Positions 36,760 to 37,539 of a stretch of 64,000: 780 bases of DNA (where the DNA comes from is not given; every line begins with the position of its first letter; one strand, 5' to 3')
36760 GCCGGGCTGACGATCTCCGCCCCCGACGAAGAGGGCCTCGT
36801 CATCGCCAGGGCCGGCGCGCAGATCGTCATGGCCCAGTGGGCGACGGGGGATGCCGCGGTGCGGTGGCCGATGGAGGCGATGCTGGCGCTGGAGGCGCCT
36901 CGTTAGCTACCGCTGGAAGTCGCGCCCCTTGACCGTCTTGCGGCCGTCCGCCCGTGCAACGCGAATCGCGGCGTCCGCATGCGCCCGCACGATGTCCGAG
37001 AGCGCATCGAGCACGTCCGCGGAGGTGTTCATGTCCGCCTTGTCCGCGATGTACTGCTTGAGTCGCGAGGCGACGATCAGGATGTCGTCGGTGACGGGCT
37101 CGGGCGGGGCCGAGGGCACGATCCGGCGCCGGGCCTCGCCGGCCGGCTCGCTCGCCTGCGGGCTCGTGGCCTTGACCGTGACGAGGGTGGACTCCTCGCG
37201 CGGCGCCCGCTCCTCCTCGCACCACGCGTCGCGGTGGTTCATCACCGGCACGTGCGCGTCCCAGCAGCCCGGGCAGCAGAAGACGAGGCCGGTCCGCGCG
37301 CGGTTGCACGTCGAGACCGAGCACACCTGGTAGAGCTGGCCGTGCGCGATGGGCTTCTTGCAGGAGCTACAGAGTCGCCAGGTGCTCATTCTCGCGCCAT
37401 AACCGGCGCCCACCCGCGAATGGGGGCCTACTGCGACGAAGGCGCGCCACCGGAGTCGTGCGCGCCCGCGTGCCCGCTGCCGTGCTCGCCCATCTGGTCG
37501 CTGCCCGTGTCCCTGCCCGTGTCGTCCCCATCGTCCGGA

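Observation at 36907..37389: ZZ-type zinc finger fused to a truncated histone fold (a bacterial histone)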

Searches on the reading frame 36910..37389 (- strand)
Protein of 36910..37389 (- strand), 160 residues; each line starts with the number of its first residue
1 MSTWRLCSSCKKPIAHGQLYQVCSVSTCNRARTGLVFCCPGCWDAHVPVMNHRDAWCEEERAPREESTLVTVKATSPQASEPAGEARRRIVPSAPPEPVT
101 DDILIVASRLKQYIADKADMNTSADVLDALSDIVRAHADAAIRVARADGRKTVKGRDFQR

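Call 4: search_protein_families(library=pfam, proteins=[window:36910-37389:-], max_evalue=10)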
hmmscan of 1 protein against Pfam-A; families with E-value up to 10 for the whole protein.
window:36910-37389:- (160 aa): 1 family
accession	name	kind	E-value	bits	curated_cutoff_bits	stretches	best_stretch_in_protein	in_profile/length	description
PF00808.29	CBFD_NFYB_HMF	-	0.087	13.5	21.4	1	128-157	31-60/65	Histone-like transcription factor (CBF/NF-Y) and archaeal histone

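Call 5: search_protein_families(library=ncbifam, proteins=[window:36910-37389:-], max_evalue=10)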
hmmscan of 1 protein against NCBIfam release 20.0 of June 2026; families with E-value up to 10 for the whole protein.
window:36910-37389:- (160 aa): 1 family
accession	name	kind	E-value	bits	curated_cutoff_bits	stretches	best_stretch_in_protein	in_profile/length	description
NF043032.1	archaea_histone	superfamily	0.0016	18.8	50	1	127-157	26-56/60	histone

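Call 6: find_homologous_proteins(query=window:36910-37389:-, max_evalue=0.001)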
Query window:36910-37389:- (160 aa): 750 proteins with E <= 0.001 among 858 candidates; the best 120 are listed.
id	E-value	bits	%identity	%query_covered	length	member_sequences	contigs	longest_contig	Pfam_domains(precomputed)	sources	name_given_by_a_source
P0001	1.1e-102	359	100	100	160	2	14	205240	-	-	-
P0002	1.0e-83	297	84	99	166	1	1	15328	-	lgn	-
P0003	1.2e-74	268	79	99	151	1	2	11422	-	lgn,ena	-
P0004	1.2e-73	264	73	99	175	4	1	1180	-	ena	-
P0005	4.4e-73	263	78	99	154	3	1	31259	-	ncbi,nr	ncbi:MAG: hypothetical protein EXR69_04370 [Myxococcales bacterium]|nr:hypothetical protein [Myxococ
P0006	2.9e-70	253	71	100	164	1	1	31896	-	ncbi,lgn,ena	-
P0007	5.3e-69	249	69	99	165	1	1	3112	-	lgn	-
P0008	1.1e-66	242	71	99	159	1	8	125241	-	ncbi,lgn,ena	-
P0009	4.9e-66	240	71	99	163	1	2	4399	-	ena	-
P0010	8.0e-66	239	69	99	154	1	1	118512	-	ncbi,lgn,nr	ncbi:MAG: hypothetical protein Q8P18_17185 [Pseudomonadota bacterium]|nr:hypothetical protein [Pseud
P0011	8.5e-66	239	72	99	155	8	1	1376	-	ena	-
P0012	1.1e-64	235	66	100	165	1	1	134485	-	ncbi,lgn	-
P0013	5.8e-64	233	72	99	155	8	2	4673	-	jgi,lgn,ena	-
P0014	2.3e-62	228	64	100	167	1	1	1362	-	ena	-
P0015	3.0e-61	224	70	99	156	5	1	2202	-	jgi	-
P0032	1.6e-49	186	62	98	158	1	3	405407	-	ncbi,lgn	-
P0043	2.2e-47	179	57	97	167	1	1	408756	-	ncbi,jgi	jgi:hypothetical protein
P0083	2.3e-43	166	56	98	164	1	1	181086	-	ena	-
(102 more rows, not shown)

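Call 7: search_solved_structures(query=window:36910-37389:-, max_evalue=10, show_alignments=3)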
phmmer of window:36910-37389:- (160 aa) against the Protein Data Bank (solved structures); distinct sequences matched with E-value up to 10: 9.
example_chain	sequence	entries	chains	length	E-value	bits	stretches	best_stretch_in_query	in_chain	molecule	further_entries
8fvx_A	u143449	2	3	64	4.6e-09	39.9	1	102-158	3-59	CBFD_NFYB_HMF domain-containing protein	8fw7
8cmp_A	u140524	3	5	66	4.6e-09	39.9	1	102-158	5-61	CBFD_NFYB_HMF domain-containing protein | Transcription factor CBF/NF-Y/archaeal histone domain-containing protein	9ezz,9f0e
9qt0_A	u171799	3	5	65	5.6e-05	26.6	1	100-158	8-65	DUF1931 domain-containing protein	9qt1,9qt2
9f2c_A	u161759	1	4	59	0.00085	22.8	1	104-156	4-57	hypothetical protein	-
8bdk_A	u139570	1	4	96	0.0045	20.4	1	109-159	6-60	DNA-binding protein HmvA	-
9qv5_A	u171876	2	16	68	0.065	16.7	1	108-158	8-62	Archaeal histone A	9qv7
9qv6_A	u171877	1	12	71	0.072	16.5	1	108-158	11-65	Archaeal histone A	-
1a7w_A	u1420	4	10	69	0.31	14.4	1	119-159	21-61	HISTONE HMFB | PROTEIN (HISTONE HMFB) | HISTONE B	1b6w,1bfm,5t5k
6ztj_B6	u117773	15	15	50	0.98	12.8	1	3-38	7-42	50S ribosomal protein L36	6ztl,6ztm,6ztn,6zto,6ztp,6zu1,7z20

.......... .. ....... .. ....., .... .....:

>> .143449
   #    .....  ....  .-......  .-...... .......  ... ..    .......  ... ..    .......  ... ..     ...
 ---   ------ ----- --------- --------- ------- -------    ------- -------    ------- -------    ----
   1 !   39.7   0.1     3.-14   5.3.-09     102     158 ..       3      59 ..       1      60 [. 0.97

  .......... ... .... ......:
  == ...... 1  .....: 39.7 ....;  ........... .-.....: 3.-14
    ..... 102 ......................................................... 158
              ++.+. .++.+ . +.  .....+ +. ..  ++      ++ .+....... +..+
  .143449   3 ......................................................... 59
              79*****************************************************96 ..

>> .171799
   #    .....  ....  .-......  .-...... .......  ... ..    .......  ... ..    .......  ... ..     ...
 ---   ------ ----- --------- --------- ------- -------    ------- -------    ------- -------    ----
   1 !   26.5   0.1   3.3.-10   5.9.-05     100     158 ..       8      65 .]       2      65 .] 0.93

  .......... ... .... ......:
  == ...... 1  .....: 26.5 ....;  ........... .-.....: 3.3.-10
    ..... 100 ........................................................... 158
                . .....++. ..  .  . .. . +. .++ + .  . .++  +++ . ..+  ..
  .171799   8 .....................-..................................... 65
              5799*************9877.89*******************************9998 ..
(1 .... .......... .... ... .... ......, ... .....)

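Call 16: find_encoding_contigs(protein=P0001, flank=10000, max_places=4)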
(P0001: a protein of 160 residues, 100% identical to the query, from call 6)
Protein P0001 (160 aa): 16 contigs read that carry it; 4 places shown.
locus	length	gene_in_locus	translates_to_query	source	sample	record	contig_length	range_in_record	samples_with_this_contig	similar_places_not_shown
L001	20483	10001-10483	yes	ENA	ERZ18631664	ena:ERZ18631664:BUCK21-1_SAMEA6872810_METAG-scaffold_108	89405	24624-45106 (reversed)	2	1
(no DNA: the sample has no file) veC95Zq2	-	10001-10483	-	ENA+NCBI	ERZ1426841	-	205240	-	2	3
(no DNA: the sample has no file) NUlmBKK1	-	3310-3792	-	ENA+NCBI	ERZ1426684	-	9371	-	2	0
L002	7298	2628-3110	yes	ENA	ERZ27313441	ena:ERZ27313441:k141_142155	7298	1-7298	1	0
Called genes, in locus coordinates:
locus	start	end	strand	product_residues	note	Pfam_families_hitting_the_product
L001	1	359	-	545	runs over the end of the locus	PF18158:AidB_N, PF02770:Acyl-CoA_dh_M, PF00441:Acyl-CoA_dh_1, PF08028:Acyl-CoA_dh_2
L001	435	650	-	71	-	-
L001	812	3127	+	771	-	PF00657:Lipase_GDSL (weak), PF13472:Lipase_GDSL_2, PF13379:NMT1_2 (faint)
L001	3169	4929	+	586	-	-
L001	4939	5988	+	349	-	-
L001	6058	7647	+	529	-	PF00884:Sulfatase, PF01663:Phosphodiest (faint), PF16347:SGSH_C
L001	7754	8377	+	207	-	-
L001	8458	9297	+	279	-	PF14394:DUF4423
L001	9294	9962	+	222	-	-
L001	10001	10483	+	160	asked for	-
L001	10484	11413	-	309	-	-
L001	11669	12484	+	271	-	PF00561:Abhydrolase_1, PF12697:Abhydrolase_6, PF12146:Hydrolase_4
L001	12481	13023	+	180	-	-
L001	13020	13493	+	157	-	-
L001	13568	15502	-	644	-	PF00009:GTP_EFTU, PF03144:GTP_EFTU_D2, PF22042:EF-G_D2 (faint), PF00679:EFG_C, PF21018:BipA_C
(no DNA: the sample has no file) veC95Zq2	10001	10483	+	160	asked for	-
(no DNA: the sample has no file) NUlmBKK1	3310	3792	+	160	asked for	-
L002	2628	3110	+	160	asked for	-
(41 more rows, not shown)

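Call 17: find_encoding_contigs(protein=P0032, flank=6000, max_places=1)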
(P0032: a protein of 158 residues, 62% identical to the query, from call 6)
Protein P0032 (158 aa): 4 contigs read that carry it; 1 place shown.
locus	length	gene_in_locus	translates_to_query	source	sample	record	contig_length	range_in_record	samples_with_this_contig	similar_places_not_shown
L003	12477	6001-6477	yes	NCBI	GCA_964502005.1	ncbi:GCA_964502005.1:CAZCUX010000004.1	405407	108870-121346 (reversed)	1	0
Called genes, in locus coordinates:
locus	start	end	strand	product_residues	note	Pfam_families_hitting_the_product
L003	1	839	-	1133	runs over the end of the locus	-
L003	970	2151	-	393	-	PF12679:ABC2_membrane_2, PF12698:ABC2_membrane_3, PF13346:ABC2_membrane_5 (weak)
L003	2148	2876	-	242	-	PF00005:ABC_tran, PF13304:AAA_21 (faint)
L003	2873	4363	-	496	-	PF00561:Abhydrolase_1, PF08386:Abhydrolase_4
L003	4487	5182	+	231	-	PF01144:CoA_trans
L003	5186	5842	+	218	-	PF01144:CoA_trans, PF13336:AcetylCoA_hyd_C (weak)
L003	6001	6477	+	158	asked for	-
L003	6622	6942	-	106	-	-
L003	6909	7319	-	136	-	-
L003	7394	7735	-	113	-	-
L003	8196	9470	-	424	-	PF01180:DHO_dh, PF01207:Dus (weak), PF12837:Fer4_6 (faint), PF00037:Fer4 (faint), PF12797:Fer4_2 (faint), PF12838:Fer4_7, PF13237:Fer4_10 (faint), PF14697:Fer4_21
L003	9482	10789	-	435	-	PF14691:Fer4_20, PF00070:Pyr_redox (faint), PF07992:Pyr_redox_2, PF13450:NAD_binding_8, PF13738:Pyr_redox_3 (faint)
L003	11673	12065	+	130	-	PF00076:RRM_1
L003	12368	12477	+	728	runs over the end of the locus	PF04879:Molybdop_Fe4S4 (weak), PF00384:Molybdopterin, PF01568:Molydop_binding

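Call 18: find_encoding_contigs(protein=P0043, flank=6000, max_places=1)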
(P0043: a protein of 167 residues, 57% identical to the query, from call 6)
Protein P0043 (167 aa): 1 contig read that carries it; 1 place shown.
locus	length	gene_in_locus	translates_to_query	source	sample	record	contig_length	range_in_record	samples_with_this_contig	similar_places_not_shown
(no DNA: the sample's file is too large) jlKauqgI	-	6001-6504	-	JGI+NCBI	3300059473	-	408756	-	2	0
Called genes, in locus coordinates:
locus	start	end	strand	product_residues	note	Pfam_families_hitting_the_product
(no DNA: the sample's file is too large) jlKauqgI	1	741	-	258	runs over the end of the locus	-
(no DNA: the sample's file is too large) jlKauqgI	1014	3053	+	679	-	-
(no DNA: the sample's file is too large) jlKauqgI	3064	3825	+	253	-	-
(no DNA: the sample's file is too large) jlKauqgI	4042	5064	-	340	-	PF01061:ABC2_membrane, PF12698:ABC2_membrane_3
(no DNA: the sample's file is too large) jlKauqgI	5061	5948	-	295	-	PF00005:ABC_tran, PF13304:AAA_21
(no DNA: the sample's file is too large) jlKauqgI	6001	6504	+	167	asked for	-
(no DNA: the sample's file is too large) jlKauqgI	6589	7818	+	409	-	-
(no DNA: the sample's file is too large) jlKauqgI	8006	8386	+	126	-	-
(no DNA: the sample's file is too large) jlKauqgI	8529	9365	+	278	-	PF14394:DUF4423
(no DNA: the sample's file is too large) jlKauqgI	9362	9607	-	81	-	-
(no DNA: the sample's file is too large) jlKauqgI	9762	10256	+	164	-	-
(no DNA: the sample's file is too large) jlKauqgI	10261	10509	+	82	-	-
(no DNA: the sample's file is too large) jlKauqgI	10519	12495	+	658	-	PF01702:TGT, PF05430:Methyltransf_30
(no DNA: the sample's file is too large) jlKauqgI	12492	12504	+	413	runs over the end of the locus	-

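Call 19: find_encoding_contigs(protein=P0083, flank=6000, max_places=1)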
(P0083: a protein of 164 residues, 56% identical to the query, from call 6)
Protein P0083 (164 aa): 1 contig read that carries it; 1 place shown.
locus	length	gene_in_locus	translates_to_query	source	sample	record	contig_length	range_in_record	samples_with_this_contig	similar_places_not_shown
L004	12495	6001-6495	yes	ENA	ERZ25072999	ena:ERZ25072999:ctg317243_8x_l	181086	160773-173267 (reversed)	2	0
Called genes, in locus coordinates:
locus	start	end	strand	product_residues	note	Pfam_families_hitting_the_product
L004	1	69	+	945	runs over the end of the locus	PF02743:dCache_1, PF00672:HAMP, PF00015:MCPsignal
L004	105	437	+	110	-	PF00072:Response_reg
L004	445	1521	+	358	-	PF00072:Response_reg, PF01339:CheB_methylest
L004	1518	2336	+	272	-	PF03705:CheR_N, PF01739:CheR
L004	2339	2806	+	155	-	PF13690:CheX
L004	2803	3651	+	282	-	PF08668:HDOD, PF01966:HD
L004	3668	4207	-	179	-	PF00210:Ferritin, PF02915:Rubrerythrin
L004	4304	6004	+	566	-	PF21088:MS_channel_1st, PF00924:MS_channel_2nd, PF21082:MS_channel_3rd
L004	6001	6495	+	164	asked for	-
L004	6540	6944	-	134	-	-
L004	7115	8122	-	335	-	PF00195:Chal_sti_synt_N, PF08545:ACP_syn_III, PF08541:ACP_syn_III_C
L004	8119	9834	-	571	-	PF13167:GTP-bdg_N, PF16360:GTP-bdg_M, PF01926:MMR_HSR1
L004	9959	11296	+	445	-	PF00483:NTP_transferase, PF01128:IspD, PF12804:NTP_transf_3, PF00132:Hexapep, PF25084:LbH_EIF2B (faint), PF25087:GMPPB_C, PF00132:Hexapep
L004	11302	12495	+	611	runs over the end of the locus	PF13522:GATase_6, PF13537:GATase_7, PF01380:SIS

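Call 20: predict_structure(alignment_id=A2)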
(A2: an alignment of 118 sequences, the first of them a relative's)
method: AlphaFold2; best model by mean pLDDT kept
length: 160 residues; sequences in the alignment: 118
mean_pLDDT: 83.9   pTM: 0.47
mean pLDDT of the five models: 83.9, 83.6, 83.6, 83.2, 82.1
residues with pLDDT >= 90: 88; 70-90: 32; 50-70: 34; < 50: 6
segments of 3 or more residues with pLDDT < 50: 78-81
pLDDT, mean of each block of 10 residues (from residue 1): 95 98 95 94 97 96 79 51 56 65 64 89 87 91 96 89
secondary structure, 60 per line:
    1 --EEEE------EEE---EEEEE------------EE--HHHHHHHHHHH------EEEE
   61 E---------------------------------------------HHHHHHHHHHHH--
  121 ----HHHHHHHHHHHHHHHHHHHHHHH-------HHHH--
elements in order: E3-6 E13-15 E19-23 H40-50 E57-61 H107-118 H125-147 H155-158

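Call 22: fold_search(model_id=the predicted structure, library=pdb)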
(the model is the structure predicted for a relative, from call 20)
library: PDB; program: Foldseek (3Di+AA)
matches with E <= 10: 743; with E <= 0.001: 4
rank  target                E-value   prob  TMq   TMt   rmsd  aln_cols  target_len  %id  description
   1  8fvx                  2.9e-04  1.00  0.36  0.87   1.0        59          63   41  Histone from Bdellovibrio bacteriovorus (released 2023-08-30)
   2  9ezz_B                4.3e-04  1.00  0.35  0.89   0.8        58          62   41  Bacterial histone protein HBb from Bdellovibrio bacteriovorus bound to DNA (released 2024-06-26)
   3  9f0e_A                4.5e-04  1.00  0.36  0.93   0.9        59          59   41  Bacterial histone protein HBb from Bdellovibrio bacteriovorus bound to DNA (released 2024-06-26)
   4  9ezz_A                4.8e-04  1.00  0.36  0.92   0.9        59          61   41  Bacterial histone protein HBb from Bdellovibrio bacteriovorus bound to DNA (released 2024-06-26)
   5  8cmp                  1.5e-03  1.00  0.35  0.93   1.0        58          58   41  DNA-binding bacterial histone protein HBB from Bdellovibrio bacteriovorus (released 2024-03-06)
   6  9qt1_A                3.1e-03  1.00  0.34  0.91   1.0        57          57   40  Bacterial histone HLp from Leptospira perolatii bound to DNA (released 2025-12-24)
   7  9qt0_A                3.3e-03  1.00  0.34  0.91   1.1        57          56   40  DNA-binding bacterial histone HLp from Leptospira perolatii (released 2025-12-24)
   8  9f2c_A                4.3e-03  1.00  0.33  0.85   1.4        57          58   33  Archaeal histone protein HTkC from Thermococcus kodakarensis (released 2024-10-02)
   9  9f2c_B                2.1e-02  1.00  0.32  0.84   1.3        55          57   34  Archaeal histone protein HTkC from Thermococcus kodakarensis (released 2024-10-02)
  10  8bdk_A                6.7e-02  1.00  0.28  0.45   2.5        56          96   32  Structure of a non-canonical histone from archaea (released 2023-07-12)
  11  7pj1_MODEL_1_B        7.2e-02  0.85  0.25  0.30  17.8        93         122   20  Solution structure of isolated Drosophila histone H2A-H2B heterodimer (released 2021-12-08)
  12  8jcd_H                7.6e-02  1.00  0.29  0.47   2.1        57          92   24  Human H2BFWTH100R nucleosome with 601 DNA (released 2024-05-15)
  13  1a7w                  9.3e-02  1.00  0.28  0.59   2.9        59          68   30  CRYSTAL STRUCTURE OF THE HISTONE HMFB FROM METHANOTHERMUS FERVIDUS (released 1999-03-23)
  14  1eqz_B                1.1e-01  0.95  0.27  0.38  18.6        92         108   14  X-RAY STRUCTURE OF THE NUCLEOSOME CORE PARTICLE AT 2.5 A RESOLUTION (released 2000-04-17)
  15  9qv6_A                1.1e-01  1.00  0.27  0.57   2.5        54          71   35  Asgard HHoB hypernucleosome in the closed state (released 2025-10-29)
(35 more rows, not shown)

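Call 23: search_solved_structures(query=A2, max_evalue=10, show_alignments=0)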
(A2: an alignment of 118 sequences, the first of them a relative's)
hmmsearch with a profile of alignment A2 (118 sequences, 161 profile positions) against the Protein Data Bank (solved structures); distinct sequences matched with E-value up to 10: 13.
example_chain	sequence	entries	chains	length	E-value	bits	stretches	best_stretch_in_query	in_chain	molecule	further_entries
8cmp_A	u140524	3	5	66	3.7e-17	66.3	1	101-158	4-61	CBFD_NFYB_HMF domain-containing protein | Transcription factor CBF/NF-Y/archaeal histone domain-containing protein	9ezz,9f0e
8fvx_A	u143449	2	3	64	6.3e-17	65.6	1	101-158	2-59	CBFD_NFYB_HMF domain-containing protein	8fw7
9qt0_A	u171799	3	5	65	8.1e-10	42.4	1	97-158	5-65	DUF1931 domain-containing protein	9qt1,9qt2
9f2c_A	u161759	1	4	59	8e-08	36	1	104-157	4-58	hypothetical protein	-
8bdk_A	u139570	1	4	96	2.3e-07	34.5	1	110-160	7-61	DNA-binding protein HmvA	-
9qv5_A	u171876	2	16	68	0.00019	25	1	108-159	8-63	Archaeal histone A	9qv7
9qv6_A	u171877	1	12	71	0.00022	24.8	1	108-159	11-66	Archaeal histone A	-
1a7w_A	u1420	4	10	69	0.0026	21.3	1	127-159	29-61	HISTONE HMFB | PROTEIN (HISTONE HMFB) | HISTONE B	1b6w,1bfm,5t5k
1ku5_A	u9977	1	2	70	0.022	18.3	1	123-159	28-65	HPhA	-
1b67_A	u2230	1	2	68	0.065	16.8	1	128-159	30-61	PROTEIN (HISTONE HMFA)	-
1hta_A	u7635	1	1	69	0.068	16.7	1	128-159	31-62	HISTONE HMFA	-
1f1e_A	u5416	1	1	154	0.2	15.2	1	116-160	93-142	HISTONE FOLD PROTEIN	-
3f44_A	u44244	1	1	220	1.1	12.8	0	97-134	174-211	putative monooxygenase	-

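Call 39: find_related_loci(query=A2, collection=genome_contigs, flank=5000)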
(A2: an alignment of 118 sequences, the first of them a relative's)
Query A2 (160 aa) in genome_contigs; peptide patterns used: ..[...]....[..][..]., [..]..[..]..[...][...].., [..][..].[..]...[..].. (x = any residue, [..] = any of these).
599 stretches matched a pattern (row limit reached: there are more); 574 encode a relative of the query (tblastn E <= 1e-3); the best 80 are kept; 80 distinct loci.
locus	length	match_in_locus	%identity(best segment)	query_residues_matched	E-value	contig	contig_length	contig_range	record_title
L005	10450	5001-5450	62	4-159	3e-54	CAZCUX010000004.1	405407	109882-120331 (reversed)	MAG TPA_asm: uncultured Enterobacterales bacterium isolate SRP319275_co3_91 genome assembly, contig: NODE_14_length_4054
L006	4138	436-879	61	2-159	1e-53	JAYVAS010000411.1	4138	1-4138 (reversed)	MAG: Pseudomonadota bacterium isolate GL26_UP_concoct_141 GL26_UP_concoct_141_410, whole genome shotgun sequence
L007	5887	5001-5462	54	2-158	2e-48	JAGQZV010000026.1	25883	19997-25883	MAG: Bdellovibrionales bacterium isolate HKST-UBA01 NODE_27_length_25883_cov_2.418934, whole genome shotgun sequence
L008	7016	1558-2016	56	4-160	4e-47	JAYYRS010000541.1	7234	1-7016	MAG: Myxococcota bacterium isolate DS_MAG79 DS_MAG79_0541, whole genome shotgun sequence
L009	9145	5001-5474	50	4-159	2e-45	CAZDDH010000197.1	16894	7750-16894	MAG TPA_asm: uncultured Rickettsiales bacterium isolate SRP077602_co5_208 genome assembly, contig: NODE_16030_length_168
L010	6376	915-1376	50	1-159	2e-45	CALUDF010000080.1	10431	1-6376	MAG: uncultured Bacteriovorax sp. isolate eK5gWQVApC_bin.2.MAG genome assembly, contig: NODE_282_length_10431_cov_14.623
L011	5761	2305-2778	50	4-159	3e-45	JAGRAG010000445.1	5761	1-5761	MAG: Bdellovibrionales bacterium isolate HKST-UBA12 2015-01-06_1_(paired)_contig_676770, whole genome shotgun sequence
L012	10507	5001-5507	50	4-158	6e-45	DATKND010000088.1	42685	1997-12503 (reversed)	MAG TPA_asm: Myxococcota bacterium isolate SMAG_U14728 k141_2512059, whole genome shotgun sequence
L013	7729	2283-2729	52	2-160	6e-45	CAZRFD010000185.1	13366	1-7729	MAG TPA_asm: uncultured Enterobacterales bacterium isolate SRP216583_co1_147 genome assembly, contig: NODE_4184_length_1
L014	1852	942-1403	50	4-160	1e-44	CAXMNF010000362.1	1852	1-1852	MAG: uncultured Gammaproteobacteria bacterium isolate 07C-BC-St02_bin.13.orig genome assembly, contig: k141_2198811, who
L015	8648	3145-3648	49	1-160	3e-44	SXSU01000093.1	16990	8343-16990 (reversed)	MAG: Bdellovibrionales bacterium isolate F1-140-MAGs096 F1-140__c401814, whole genome shotgun sequence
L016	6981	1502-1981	51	2-158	4e-44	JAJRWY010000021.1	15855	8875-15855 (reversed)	MAG: Candidatus Binatota bacterium isolate Dive96_bin2.95 k141_275897, whole genome shotgun sequence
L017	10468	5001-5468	49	2-158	1e-43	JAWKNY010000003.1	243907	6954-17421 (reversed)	MAG: Bdellovibrionota bacterium isolate BC2.86 BC2.86.fa-3, whole genome shotgun sequence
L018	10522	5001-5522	50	3-158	5e-44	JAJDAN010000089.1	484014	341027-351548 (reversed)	MAG: Deltaproteobacteria bacterium isolate OFTM107 OFTM107_88, whole genome shotgun sequence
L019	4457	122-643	47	4-158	7e-44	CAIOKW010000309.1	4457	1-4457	MAG: Oligoflexia bacterium isolate Umea_bin-07902 genome assembly, contig: bin-07902:309/351, whole genome shotgun seque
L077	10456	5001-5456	50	4-159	1e-39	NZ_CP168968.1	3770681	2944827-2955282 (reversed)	Bdellovibrio bacteriovorus strain Bd5 chromosome, complete genome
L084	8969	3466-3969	46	2-158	4e-39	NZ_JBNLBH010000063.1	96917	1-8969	MAG: Haliangium sp. isolate C2.bin.32.orig k141_1844173, whole genome shotgun sequence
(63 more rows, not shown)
